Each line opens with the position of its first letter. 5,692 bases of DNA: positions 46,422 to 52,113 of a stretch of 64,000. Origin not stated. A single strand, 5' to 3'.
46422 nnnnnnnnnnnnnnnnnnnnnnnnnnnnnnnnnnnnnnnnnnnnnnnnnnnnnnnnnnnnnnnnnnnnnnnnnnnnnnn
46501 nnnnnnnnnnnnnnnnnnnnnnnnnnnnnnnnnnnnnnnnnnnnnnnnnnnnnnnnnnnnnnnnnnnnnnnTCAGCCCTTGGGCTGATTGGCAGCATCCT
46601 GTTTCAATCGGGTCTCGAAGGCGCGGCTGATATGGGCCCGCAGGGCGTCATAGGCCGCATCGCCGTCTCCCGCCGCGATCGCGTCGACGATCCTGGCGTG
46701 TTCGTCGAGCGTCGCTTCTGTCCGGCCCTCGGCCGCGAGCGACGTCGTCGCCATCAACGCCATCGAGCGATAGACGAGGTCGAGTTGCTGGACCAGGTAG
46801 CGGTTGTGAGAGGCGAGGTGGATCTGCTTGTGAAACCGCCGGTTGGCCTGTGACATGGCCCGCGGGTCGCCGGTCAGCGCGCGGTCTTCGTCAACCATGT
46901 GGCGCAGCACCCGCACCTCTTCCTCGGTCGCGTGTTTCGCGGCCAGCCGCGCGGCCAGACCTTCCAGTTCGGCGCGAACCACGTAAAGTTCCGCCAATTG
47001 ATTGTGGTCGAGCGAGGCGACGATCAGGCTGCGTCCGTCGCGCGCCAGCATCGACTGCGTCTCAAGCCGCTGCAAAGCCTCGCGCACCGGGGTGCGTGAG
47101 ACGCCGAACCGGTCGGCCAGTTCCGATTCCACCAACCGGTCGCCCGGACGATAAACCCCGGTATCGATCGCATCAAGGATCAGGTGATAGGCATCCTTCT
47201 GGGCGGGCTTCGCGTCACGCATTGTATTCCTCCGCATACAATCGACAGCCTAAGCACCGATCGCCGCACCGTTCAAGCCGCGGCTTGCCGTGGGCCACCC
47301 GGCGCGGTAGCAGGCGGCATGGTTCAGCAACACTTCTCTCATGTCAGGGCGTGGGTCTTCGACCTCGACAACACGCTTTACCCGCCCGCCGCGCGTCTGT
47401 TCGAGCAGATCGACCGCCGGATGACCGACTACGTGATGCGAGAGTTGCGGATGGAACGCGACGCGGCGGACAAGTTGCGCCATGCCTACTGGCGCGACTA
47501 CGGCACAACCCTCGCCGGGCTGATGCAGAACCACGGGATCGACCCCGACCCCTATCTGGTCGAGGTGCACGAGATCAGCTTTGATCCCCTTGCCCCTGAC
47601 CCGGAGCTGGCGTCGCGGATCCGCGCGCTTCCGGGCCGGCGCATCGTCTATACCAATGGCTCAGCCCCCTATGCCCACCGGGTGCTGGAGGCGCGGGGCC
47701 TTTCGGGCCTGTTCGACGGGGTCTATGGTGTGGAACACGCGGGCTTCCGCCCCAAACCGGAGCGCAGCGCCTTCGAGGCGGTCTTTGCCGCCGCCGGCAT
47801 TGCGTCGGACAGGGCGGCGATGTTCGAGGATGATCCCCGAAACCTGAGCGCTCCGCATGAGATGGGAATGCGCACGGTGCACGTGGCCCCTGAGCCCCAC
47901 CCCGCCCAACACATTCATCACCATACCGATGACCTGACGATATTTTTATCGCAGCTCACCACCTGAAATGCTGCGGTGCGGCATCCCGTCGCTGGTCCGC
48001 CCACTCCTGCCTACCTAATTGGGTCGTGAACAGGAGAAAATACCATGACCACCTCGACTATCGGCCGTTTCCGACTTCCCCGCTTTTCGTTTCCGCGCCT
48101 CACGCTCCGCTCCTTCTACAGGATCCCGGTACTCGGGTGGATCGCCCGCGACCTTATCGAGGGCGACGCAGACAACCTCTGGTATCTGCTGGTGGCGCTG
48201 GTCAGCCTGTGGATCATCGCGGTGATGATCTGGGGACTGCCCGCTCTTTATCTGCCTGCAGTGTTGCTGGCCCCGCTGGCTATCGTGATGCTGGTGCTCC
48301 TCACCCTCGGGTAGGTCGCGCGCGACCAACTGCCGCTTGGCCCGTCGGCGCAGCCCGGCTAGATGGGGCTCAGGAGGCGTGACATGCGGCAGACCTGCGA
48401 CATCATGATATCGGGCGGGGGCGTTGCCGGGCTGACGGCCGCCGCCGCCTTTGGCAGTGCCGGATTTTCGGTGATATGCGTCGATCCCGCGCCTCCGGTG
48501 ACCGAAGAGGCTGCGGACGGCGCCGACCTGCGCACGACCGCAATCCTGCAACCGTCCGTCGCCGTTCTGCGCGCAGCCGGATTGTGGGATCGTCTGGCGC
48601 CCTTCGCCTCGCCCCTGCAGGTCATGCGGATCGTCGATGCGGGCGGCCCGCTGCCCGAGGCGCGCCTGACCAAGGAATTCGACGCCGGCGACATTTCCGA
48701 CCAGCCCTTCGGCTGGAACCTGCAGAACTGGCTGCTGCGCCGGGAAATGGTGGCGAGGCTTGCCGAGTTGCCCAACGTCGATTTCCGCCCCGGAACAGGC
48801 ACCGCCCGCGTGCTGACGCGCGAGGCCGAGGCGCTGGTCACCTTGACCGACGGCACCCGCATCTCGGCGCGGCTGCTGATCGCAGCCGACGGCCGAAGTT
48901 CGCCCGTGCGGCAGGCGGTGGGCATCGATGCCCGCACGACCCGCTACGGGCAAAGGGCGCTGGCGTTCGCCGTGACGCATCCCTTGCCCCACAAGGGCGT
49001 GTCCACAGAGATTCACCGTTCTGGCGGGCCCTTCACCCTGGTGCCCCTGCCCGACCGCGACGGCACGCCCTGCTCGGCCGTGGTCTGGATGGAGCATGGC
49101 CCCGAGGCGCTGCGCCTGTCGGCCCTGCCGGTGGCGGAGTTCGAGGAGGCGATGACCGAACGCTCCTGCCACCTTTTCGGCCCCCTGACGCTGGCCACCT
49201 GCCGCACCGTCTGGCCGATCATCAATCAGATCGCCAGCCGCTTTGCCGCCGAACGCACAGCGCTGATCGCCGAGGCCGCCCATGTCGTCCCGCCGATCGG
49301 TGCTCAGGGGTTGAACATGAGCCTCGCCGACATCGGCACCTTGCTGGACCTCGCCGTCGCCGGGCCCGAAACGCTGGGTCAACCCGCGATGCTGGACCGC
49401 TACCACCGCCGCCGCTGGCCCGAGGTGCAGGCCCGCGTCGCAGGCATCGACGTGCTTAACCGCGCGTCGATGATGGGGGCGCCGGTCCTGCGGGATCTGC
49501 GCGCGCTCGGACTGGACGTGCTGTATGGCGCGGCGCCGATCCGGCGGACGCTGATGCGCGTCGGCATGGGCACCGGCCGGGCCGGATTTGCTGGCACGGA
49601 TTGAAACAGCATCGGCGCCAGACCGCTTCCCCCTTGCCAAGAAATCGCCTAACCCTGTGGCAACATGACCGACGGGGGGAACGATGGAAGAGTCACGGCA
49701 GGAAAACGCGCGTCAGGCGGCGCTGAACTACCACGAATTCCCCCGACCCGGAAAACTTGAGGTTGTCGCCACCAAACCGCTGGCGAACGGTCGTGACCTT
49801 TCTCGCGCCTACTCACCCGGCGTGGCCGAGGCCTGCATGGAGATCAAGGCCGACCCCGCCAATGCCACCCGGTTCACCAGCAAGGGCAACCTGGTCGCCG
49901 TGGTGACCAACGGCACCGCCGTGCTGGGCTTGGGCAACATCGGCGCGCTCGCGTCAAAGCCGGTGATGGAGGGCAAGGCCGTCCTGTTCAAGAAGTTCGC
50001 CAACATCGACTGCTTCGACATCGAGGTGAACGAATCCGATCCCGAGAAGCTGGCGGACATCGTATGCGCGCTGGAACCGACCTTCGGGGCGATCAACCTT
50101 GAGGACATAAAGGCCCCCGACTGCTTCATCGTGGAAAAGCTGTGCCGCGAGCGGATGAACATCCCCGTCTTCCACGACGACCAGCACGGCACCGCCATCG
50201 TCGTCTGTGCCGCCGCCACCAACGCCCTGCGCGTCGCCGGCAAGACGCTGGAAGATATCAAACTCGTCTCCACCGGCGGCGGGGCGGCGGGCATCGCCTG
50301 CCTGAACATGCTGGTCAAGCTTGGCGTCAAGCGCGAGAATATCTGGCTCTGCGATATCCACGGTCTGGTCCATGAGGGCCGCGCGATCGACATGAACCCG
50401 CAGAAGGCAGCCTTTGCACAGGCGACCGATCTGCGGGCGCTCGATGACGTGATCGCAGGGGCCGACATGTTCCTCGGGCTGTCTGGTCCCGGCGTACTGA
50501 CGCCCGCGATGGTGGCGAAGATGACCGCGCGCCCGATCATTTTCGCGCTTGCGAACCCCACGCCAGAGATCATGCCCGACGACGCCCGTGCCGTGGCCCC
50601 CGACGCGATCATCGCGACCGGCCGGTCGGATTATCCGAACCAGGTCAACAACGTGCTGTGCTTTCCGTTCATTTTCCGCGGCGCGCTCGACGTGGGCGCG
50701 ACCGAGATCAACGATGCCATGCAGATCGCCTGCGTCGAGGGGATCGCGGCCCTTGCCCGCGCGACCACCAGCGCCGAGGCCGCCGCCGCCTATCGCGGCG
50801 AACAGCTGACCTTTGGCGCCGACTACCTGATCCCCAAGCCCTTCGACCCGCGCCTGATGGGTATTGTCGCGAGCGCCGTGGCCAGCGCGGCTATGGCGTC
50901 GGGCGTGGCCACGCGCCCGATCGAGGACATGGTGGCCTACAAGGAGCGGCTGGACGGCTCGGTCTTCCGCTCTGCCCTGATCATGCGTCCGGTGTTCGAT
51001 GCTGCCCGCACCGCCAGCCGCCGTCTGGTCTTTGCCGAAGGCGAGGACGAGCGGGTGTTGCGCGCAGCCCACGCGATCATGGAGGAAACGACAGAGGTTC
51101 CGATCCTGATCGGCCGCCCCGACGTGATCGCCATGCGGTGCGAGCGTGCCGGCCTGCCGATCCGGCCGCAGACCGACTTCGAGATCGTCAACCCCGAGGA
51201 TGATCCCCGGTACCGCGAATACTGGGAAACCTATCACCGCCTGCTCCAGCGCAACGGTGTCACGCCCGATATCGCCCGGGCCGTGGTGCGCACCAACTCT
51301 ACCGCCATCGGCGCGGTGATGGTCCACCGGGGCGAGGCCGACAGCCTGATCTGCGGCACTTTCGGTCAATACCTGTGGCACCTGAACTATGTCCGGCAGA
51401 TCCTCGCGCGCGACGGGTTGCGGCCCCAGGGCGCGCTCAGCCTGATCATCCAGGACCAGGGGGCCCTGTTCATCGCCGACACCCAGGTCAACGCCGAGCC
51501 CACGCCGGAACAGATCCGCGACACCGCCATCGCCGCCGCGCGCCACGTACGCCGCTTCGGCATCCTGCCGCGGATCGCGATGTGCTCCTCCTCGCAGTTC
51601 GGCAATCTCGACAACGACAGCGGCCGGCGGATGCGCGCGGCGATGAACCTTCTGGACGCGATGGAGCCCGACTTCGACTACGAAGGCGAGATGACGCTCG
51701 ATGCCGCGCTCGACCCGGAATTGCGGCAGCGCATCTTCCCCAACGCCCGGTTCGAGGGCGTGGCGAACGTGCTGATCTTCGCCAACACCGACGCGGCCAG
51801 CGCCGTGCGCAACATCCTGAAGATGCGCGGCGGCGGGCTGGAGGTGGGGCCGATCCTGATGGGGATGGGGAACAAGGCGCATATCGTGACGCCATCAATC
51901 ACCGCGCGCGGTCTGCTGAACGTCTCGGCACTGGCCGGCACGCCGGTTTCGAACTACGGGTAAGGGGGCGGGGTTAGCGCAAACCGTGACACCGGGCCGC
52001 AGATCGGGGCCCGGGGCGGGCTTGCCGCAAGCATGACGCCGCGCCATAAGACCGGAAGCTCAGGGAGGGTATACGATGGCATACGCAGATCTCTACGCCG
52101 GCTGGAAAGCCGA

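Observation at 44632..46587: Stand-alone processive GT2 synthase with an N-terminal MshEN-type (putative c-di-GMP receptor) domain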

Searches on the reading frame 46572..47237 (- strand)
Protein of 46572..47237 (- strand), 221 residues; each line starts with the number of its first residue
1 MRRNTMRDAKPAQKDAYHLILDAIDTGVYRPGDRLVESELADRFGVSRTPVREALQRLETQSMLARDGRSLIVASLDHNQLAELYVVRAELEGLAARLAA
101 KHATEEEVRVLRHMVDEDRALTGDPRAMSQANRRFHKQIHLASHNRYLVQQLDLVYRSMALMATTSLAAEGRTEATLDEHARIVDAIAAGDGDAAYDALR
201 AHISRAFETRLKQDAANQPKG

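Call 22: search_protein_families(library=pfam, proteins=[window:46572-47237:-], max_evalue=0.001)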
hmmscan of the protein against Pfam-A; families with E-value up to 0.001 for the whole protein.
window:46572-47237:- (221 aa): 2 families
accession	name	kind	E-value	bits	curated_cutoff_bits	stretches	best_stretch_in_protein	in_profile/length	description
PF07729.17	FCD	-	1.3e-28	100.4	24.3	1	83-204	1-124/125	FCD domain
PF00392.27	GntR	-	1.5e-18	66.6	27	1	14-69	3-59/64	Bacterial regulatory proteins, gntR family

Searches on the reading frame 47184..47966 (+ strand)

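Call 22: search_protein_families(library=pfam, proteins=[window:47184-47966:+], max_evalue=0.001)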
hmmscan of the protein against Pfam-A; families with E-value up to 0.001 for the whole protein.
window:47184-47966:+ (260 aa): 2 families
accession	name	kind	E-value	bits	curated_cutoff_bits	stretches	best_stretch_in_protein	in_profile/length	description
PF00702.32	Hydrolase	-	1.6e-13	51.9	26.4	1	55-227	2-190/191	haloacid dehalogenase-like hydrolase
PF13419.12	HAD_2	-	2.8e-09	37.8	23.8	1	58-234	2-178/178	Haloacid dehalogenase-like hydrolase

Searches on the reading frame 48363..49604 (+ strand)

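Call 22: search_protein_families(library=pfam, proteins=[window:48363-49604:+], max_evalue=0.001)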
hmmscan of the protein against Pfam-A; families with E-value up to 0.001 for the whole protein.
window:48363-49604:+ (413 aa): 3 families
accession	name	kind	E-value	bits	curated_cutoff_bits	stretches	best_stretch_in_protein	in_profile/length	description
PF01494.25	FAD_binding_3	-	1.2e-29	104.1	22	1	12-358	2-345/349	FAD binding domain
PF07992.20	Pyr_redox_2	-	3e-05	24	26.1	0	13-41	2-30/291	Pyridine nucleotide-disulphide oxidoreductase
PF05834.18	Lycopene_cycl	-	3.4e-05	23.5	23.4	0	13-46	1-36/380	Lycopene cyclase protein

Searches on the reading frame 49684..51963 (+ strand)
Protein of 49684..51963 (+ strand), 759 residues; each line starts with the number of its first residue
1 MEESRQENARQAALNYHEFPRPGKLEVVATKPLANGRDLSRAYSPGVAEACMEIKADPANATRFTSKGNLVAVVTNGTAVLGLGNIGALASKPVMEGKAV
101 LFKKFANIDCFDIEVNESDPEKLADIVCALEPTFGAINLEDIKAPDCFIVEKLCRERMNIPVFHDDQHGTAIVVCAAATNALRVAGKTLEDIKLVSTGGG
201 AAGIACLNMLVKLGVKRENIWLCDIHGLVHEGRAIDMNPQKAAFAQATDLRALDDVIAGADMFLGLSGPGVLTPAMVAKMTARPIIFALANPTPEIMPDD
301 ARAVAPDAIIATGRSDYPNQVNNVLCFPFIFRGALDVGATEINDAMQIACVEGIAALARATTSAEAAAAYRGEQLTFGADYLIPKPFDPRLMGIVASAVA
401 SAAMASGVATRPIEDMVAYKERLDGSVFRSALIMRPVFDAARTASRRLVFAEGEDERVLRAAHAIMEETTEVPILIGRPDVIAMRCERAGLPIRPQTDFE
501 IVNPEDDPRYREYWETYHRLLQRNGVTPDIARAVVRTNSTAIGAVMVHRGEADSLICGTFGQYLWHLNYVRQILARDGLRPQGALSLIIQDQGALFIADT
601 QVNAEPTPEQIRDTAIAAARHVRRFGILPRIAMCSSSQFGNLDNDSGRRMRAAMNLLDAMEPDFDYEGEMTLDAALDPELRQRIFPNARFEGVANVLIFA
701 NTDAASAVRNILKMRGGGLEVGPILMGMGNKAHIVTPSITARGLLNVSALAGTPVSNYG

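Call 22: search_protein_families(library=pfam, proteins=[window:49684-51963:+], max_evalue=0.001)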
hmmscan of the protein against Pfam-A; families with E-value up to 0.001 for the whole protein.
window:49684-51963:+ (759 aa): 3 families
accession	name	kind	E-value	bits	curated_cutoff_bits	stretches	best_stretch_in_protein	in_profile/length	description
PF01515.24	PTA_PTB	-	4.3e-75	253.5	24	1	433-751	2-318/319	Phosphate acetyl/butaryl transferase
PF00390.24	malic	-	1.6e-26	93.7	23.1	1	23-152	2-179/182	Malic enzyme, N-terminal domain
PF03949.21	Malic_M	-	6.1e-22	78.6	23.5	1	169-364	3-231/258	Malic enzyme, NAD binding domain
